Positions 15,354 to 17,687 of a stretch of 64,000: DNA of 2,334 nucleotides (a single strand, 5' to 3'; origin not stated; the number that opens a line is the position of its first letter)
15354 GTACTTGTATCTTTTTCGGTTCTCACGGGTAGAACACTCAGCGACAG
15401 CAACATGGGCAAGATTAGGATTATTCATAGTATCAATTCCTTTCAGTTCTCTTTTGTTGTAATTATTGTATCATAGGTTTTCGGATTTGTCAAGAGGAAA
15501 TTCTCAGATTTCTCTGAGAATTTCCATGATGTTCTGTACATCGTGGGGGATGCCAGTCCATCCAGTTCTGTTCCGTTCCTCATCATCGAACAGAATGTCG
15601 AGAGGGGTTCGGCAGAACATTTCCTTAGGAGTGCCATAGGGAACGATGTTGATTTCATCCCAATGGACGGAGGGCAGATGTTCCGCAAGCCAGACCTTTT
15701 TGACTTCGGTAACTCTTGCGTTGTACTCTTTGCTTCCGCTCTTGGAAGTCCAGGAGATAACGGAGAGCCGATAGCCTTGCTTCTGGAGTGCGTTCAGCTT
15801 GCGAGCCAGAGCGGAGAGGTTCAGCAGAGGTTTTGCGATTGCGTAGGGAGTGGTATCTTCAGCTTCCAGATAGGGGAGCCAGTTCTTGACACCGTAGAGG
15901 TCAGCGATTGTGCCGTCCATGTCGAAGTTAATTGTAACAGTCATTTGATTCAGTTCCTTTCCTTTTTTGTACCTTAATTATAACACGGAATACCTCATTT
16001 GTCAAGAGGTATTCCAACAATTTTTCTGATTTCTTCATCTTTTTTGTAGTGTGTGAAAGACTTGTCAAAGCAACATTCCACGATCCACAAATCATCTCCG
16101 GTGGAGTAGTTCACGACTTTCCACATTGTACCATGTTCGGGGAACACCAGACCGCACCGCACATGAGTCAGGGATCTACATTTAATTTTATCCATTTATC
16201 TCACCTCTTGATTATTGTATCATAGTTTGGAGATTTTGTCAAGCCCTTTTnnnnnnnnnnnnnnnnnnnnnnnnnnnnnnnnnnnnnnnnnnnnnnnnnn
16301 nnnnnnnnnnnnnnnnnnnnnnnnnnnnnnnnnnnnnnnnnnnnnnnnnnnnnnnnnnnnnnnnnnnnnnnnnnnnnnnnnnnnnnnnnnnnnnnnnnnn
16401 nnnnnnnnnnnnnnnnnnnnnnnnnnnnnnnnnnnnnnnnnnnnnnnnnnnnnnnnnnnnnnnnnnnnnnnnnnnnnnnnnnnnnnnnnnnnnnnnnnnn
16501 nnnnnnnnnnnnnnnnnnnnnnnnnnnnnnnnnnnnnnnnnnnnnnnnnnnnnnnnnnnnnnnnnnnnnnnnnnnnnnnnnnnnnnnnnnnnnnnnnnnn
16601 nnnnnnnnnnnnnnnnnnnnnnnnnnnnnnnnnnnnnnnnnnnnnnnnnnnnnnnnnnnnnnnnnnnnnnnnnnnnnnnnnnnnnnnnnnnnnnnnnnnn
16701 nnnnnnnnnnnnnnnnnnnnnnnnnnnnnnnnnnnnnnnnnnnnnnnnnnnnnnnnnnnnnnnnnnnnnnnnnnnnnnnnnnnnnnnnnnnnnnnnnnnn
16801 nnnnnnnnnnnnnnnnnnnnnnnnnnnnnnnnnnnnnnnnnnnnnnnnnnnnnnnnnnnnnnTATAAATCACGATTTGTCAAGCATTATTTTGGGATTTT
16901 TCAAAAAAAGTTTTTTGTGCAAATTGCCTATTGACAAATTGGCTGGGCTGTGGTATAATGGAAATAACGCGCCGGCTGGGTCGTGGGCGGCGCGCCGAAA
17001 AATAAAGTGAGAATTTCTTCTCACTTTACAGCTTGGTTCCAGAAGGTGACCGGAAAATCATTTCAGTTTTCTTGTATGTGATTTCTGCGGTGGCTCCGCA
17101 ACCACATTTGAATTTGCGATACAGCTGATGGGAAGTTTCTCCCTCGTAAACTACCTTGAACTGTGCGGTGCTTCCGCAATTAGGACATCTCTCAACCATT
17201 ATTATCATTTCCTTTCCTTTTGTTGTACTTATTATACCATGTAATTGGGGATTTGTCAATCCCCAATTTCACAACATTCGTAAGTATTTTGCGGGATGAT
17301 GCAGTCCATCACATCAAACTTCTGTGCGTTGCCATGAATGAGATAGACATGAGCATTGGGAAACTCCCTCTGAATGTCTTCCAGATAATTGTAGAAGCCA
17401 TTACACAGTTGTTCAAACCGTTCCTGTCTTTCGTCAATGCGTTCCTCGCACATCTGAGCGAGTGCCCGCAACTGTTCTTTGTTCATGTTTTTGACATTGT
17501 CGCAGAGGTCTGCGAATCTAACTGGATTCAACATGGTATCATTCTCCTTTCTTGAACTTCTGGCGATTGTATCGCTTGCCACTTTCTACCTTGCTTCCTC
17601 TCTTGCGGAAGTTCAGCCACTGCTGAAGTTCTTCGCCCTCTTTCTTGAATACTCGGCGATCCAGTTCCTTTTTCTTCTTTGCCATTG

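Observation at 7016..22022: Early-gene set enriched for nucleotide-pool enzymes: FolD, nucleoside 2-deoxyribosyltransferase, 5'(3')-deoxyribonucleotidase, HD phosphohydrolase, DEDDh exonuclease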

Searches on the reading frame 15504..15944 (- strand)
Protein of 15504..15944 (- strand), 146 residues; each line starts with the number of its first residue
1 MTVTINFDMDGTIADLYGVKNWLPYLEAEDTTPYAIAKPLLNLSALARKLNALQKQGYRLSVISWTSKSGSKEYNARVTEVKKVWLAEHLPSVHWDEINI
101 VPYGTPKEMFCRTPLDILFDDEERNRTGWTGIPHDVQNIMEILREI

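Call 5: search_protein_families(library=pfam, proteins=[window:15504-15944:-], max_evalue=0.01)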
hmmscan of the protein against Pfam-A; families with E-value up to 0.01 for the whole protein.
window:15504-15944:- (146 aa): 1 family
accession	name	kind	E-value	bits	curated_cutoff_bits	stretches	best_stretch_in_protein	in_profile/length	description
PF06941.18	NT5C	-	1.9e-05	25.1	24.8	1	50-131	76-145/180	5' nucleotidase, deoxy (Pyrimidine), cytosolic type C protein (NT5C)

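Call 6: search_protein_families(library=phrogs, proteins=[window:15504-15944:-], max_evalue=0.001)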
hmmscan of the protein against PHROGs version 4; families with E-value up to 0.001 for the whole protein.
window:15504-15944:- (146 aa): 2 families
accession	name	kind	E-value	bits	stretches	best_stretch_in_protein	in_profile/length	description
phrog_2643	-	moron, auxiliary metabolic gene and host takeover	2.1e-07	31.8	1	38-129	58-146/182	5'-3' deoxyribonucleotidase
phrog_420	-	unknown function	0.00016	22.2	0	50-131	93-167/267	unknown function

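Call 31: search_protein_families(library=ncbifam, proteins=[window:15504-15944:-], max_evalue=0.01)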
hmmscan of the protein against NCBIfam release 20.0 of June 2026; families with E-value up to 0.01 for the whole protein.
window:15504-15944:- (146 aa): 1 family
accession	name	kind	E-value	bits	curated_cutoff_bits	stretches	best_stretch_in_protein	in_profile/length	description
TIGR01681.1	HAD-SF-IIIC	subfamily_domain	0.0077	17.1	35.75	0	5-84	3-72/132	HAD-IIIC family phosphatase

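Call 32: search_solved_structures(query=window:15504-15944:-, max_evalue=1, show_alignments=2)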
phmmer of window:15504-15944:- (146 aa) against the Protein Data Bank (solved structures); distinct sequences matched with E-value up to 1: 0.

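Call 68: search_dna_similar(query=window:15504-15944:-, collection=phages, mode=protein, max_rows=40, max_evalue=0.001, rows=spread)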
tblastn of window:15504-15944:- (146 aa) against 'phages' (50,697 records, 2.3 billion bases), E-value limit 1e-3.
Records with a match: 3; places in all: 3; records where one place covers at least 80% of the query: 3.
Best place of each record, by identity: <60% 3.
By first word of the organism name: Bacteriophage 2; Phage 1.
By host as written in the record: - 3.
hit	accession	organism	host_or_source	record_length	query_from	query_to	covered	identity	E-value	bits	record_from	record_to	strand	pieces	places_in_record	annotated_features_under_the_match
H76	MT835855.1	Bacteriophage sp.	human fecal samples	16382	4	129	86%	48.4%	9e-28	112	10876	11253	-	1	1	record has no annotation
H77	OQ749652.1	Phage Phass-1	human gut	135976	1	146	100%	40.0%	3e-23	100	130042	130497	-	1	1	hypothetical protein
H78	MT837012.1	Bacteriophage sp.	human fecal samples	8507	5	130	86%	36.7%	2e-18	86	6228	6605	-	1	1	record has no annotation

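Call 82: find_homologous_proteins(query=window:15504-15944:-, max_evalue=0.001)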
Query window:15504-15944:- (146 aa): 5113 proteins with E <= 0.001 among 5127 candidates; the best 120 are listed.
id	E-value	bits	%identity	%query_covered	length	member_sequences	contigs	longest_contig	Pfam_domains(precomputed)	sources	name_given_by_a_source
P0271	4.9e-88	311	93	100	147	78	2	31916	-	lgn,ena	-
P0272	2.4e-86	305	92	100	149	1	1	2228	PF06941.18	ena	-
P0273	1.1e-85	303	90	100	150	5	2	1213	-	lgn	-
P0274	1.8e-84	299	88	100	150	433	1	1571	-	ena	-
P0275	2.0e-84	299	88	100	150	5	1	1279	-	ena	-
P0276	2.2e-84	299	90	100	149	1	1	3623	PF06941.18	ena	-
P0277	1.6e-83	296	90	100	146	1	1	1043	PF06941.18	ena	-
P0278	3.7e-83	295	88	100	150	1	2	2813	-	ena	-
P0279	3.6e-79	282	84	100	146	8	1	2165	PF06941.18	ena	-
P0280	9.0e-79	281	84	100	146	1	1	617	-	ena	-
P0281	1.9e-78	280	85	99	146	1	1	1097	PF06941.18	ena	-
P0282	3.5e-78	279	84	100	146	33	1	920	PF06941.18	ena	-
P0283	1.6e-77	277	84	99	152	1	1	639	-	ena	-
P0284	3.3e-77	276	84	100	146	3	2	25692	PF06941.18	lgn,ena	-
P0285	4.2e-77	275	84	99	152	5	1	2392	-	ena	-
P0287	3.3e-74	266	82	100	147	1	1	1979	PF06941.18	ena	-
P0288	6.6e-74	265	82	100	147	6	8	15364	PF06941.18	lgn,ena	-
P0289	9.0e-73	261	81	100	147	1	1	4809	PF06941.18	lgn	-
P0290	4.8e-72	259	75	100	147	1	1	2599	PF06941.18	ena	-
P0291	1.1e-71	258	79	100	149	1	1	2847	PF06941.18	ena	-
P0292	1.4e-71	257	78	100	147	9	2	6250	PF06941.18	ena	-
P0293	1.8e-71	257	77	100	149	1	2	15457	PF06941.18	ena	-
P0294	2.2e-71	257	79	100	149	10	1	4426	PF06941.18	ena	-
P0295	3.0e-71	256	78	99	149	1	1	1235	PF06941.18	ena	-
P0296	3.5e-71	256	78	100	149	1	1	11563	PF06941.18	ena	-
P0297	4.1e-71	256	78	100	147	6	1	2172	PF06941.18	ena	-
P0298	4.2e-71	256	77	100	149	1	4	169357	PF06941.18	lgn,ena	-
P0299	5.0e-71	256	77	100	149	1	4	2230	PF06941.18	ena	-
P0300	6.9e-71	255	77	100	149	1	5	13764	PF06941.18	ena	-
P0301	7.4e-71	255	77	100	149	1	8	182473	PF06941.18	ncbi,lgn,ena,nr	ncbi:MAG: hypothetical protein IKB70_08285 [Bacilli bacterium]|nr:hypothetical protein [Bacilli bact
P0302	8.0e-71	255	78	100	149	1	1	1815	PF06941.18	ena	-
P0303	8.2e-71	255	77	100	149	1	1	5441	PF06941.18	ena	-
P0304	8.3e-71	255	77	100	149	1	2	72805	PF06941.18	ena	-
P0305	9.9e-71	255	77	100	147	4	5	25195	PF06941.18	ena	-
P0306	1.0e-70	255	78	100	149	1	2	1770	PF06941.18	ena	-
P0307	1.1e-70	254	78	100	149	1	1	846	PF06941.18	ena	-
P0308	1.6e-70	254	77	100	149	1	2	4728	PF06941.18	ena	-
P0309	1.6e-70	254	79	100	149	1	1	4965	PF06941.18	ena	-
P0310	1.7e-70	254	79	100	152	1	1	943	PF06941.18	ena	-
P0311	1.9e-70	254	77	100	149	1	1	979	PF06941.18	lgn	-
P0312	2.7e-70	253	77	100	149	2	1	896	PF06941.18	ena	-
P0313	2.7e-70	253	77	100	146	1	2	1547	PF06941.18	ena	-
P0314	2.8e-70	253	77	100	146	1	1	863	PF06941.18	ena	-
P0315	3.0e-70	253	76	100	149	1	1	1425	PF06941.18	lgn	-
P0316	3.5e-70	253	77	100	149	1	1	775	PF06941.18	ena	-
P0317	3.7e-70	253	77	100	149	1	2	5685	PF06941.18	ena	-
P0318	4.2e-70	253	77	100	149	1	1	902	PF06941.18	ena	-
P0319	5.6e-70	252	78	100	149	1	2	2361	PF06941.18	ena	-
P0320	6.7e-70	252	77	100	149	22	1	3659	PF06941.18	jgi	jgi:histidinol phosphatase-like enzyme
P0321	7.3e-70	252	76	100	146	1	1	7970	PF06941.18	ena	-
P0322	7.9e-70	252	77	100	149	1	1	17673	PF06941.18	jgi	jgi:hypothetical protein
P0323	8.2e-70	252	78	99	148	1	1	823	PF06941.18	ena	-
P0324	9.0e-70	251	77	100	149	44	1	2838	PF06941.18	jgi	jgi:hypothetical protein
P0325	9.7e-70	251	77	100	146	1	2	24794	PF06941.18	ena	-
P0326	1.0e-69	251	78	100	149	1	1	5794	PF06941.18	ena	-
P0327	1.1e-69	251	76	100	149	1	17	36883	PF06941.18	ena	-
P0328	1.1e-69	251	77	100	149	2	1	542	PF06941.18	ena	-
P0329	1.3e-69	251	76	100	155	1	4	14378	PF06941.18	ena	-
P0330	1.4e-69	251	76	100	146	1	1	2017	PF06941.18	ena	-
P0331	1.4e-69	251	77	100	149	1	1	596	PF06941.18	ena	-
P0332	1.5e-69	251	78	100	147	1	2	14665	PF06941.18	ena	-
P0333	1.5e-69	251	77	100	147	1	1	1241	PF06941.18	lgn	-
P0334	1.7e-69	251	75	100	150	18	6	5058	PF06941.18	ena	-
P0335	1.8e-69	250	76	100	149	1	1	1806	PF06941.18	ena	-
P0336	2.1e-69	250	76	100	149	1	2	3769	PF06941.18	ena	-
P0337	2.5e-69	250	77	100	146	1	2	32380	PF06941.18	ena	-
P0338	2.6e-69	250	75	100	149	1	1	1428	PF06941.18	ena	-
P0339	2.7e-69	250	77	100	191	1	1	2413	PF06941.18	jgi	-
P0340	2.8e-69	250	77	100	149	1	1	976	PF06941.18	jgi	jgi:histidinol phosphatase-like enzyme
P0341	2.9e-69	250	75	100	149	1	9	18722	PF06941.18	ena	-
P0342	2.9e-69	250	75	100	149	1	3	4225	PF06941.18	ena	-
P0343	3.2e-69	250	78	98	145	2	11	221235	PF06941.18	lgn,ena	-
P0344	3.8e-69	249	76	99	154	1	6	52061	PF06941.18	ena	-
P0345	3.8e-69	249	77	100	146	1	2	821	PF06941.18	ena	-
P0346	3.8e-69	249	76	96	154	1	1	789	PF06941.18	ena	-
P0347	4.1e-69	249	77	100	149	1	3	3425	PF06941.18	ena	-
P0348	4.1e-69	249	77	100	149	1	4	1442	PF06941.18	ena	-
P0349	4.1e-69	249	76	100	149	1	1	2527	PF06941.18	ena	-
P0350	4.5e-69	249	75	100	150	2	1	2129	PF06941.18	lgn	-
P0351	5.0e-69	249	75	100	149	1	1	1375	PF06941.18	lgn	-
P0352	5.0e-69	249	76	100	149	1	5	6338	PF06941.18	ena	-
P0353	5.0e-69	249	75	100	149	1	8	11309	PF06941.18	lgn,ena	-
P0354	5.3e-69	249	77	100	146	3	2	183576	PF06941.18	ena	-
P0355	5.6e-69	249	77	100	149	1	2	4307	PF06941.18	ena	-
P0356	5.6e-69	249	76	100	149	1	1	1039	PF06941.18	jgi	jgi:hypothetical protein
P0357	5.6e-69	249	77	100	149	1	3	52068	PF06941.18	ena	-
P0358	5.9e-69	249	77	100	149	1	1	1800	PF06941.18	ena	-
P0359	6.9e-69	249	77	100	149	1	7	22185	PF06941.18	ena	-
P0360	6.9e-69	249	75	100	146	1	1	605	PF06941.18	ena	-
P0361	7.0e-69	249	75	100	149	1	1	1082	PF06941.18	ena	-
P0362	7.3e-69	248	75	100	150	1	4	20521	PF06941.18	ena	-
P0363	7.7e-69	248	76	100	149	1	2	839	PF06941.18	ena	-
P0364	7.7e-69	248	75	100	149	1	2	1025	PF06941.18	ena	-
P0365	7.8e-69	248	76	100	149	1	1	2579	PF06941.18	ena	-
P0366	7.8e-69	248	76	100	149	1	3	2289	PF06941.18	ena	-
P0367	7.9e-69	248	75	100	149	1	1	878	PF06941.18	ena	-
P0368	8.3e-69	248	75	100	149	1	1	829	PF06941.18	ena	-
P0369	8.9e-69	248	75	100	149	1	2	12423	PF06941.18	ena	-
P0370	9.9e-69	248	75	100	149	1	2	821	PF06941.18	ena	-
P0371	1.0e-68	248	76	100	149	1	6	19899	PF06941.18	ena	-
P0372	1.1e-68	248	77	100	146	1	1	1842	PF06941.18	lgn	-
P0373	1.1e-68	248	75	100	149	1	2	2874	PF06941.18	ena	-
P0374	1.3e-68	248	75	100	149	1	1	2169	PF06941.18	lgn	-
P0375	1.3e-68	248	75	100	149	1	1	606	PF06941.18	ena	-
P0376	1.3e-68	248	75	100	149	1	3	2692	PF06941.18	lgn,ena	-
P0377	1.3e-68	248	77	97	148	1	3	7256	PF06941.18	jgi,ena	-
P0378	1.3e-68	248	75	100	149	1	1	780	PF06941.18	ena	-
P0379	1.4e-68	248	76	100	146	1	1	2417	PF06941.18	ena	-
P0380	1.4e-68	248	75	100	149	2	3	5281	PF06941.18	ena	-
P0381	1.5e-68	247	76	100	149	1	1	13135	PF06941.18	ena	-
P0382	1.5e-68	247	77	100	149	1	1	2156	PF06941.18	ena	-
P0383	1.6e-68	247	75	100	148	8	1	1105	PF06941.18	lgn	-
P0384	1.8e-68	247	77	97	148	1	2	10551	PF06941.18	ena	-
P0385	1.9e-68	247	77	96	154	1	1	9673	PF06941.18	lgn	-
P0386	2.0e-68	247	75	100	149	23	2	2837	PF06941.18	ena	-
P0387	2.1e-68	247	75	100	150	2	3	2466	PF06941.18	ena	-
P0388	2.2e-68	247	76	100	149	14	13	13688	PF06941.18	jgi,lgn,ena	jgi:histidinol phosphatase-like enzyme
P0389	2.2e-68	247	75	100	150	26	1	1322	PF06941.18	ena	-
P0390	2.3e-68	247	75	100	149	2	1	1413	PF06941.18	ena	-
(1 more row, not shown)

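Call 89: search_solved_structures(query=A4, max_evalue=10, show_alignments=2)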
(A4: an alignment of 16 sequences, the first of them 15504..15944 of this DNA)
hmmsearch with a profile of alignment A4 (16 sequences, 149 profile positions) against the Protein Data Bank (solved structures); distinct sequences matched with E-value up to 10: 5.
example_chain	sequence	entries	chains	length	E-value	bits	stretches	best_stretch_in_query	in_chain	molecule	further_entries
4l9m_A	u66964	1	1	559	0.018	18.3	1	11-83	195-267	RAS guanyl-releasing protein 1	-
1oap_A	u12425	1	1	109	0.65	13.2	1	54-112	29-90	PEPTIDOGLYCAN-ASSOCIATED LIPOPROTEIN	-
2hqs_H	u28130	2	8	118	0.72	13.1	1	54-113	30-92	Peptidoglycan-associated lipoprotein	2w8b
7xr9_A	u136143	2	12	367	1.1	12.5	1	75-135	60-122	DgpA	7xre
9rle_P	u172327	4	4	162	1.6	12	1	54-113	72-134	Peptidoglycan-associated lipoprotein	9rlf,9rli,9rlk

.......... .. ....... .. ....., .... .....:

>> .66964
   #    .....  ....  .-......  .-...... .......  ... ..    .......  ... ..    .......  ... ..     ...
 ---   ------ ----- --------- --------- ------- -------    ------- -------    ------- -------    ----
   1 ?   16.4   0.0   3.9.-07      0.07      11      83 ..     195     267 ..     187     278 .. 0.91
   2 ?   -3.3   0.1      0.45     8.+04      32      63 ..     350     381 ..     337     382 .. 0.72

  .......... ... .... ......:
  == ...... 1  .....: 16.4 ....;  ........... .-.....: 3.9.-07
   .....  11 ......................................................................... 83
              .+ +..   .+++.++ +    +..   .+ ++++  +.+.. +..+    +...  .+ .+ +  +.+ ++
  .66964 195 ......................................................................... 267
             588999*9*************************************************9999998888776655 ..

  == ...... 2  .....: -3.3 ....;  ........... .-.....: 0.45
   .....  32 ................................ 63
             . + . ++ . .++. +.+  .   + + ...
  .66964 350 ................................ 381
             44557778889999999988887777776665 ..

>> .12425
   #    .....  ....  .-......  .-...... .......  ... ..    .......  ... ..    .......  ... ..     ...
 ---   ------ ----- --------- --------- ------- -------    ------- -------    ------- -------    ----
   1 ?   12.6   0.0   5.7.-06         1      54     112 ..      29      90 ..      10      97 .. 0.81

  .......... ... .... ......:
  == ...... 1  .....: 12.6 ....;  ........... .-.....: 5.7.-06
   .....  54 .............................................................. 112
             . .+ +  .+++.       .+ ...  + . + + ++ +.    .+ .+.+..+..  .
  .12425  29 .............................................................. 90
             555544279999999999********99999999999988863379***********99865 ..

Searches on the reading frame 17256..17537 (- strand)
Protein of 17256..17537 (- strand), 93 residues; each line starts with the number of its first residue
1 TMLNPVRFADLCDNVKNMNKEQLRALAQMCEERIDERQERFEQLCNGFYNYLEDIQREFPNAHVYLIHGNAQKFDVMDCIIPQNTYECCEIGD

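Call 21: search_protein_families(library=pfam, proteins=[window:17256-17537:-], max_evalue=0.01)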
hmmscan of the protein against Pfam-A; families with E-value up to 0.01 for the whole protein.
window:17256-17537:- (93 aa): 1 family
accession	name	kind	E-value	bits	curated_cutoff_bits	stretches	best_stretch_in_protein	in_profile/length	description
PF02847.23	MA3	-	0.0096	16.3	23.2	0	22-66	56-99/113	MA3 domain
